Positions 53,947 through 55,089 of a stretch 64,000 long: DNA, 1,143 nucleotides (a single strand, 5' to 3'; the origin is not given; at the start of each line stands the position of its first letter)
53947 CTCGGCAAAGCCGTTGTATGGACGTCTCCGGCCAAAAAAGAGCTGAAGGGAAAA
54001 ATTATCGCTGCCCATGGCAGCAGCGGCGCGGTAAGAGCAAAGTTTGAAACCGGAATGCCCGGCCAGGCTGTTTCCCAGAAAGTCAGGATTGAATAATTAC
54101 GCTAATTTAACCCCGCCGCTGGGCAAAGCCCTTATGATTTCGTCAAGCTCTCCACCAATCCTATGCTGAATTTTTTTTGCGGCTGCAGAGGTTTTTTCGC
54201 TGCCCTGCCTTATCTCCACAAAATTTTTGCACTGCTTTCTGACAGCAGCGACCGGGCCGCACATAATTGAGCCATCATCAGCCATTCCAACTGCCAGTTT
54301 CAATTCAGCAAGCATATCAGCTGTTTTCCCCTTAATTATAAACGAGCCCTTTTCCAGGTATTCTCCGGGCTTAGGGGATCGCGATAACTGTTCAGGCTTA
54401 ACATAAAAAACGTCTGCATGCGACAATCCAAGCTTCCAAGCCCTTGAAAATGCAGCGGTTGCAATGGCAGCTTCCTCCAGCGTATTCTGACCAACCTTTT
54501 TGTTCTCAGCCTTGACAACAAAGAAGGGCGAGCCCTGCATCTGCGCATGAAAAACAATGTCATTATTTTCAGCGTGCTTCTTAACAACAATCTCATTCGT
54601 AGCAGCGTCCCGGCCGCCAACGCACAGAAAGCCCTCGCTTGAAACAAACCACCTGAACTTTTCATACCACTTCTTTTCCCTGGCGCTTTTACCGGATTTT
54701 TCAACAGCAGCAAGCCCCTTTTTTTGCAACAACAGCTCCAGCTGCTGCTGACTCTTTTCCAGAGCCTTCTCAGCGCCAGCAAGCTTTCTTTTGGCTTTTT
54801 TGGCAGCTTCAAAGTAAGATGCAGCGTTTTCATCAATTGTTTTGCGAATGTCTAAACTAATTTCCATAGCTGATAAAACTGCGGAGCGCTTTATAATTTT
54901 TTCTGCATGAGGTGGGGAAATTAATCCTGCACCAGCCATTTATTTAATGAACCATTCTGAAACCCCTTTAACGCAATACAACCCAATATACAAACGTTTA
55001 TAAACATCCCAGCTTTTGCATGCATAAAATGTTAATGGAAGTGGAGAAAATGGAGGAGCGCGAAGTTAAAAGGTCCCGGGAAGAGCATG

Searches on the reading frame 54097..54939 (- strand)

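Call 74: search_protein_families(library=pfam, proteins=[window:54097-54939:-], max_evalue=0.01)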
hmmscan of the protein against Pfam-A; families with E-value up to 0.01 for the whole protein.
window:54097-54939:- (280 aa): 2 families
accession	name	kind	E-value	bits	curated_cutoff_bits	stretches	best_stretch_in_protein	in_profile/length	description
PF05670.18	NFACT-R_1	-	3.8e-32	111.6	29.8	1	94-204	1-112/112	NFACT protein RNA binding domain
PF05833.16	NFACT_N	-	1.5e-08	34.3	31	1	23-74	367-418/456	NFACT N-terminal and middle domains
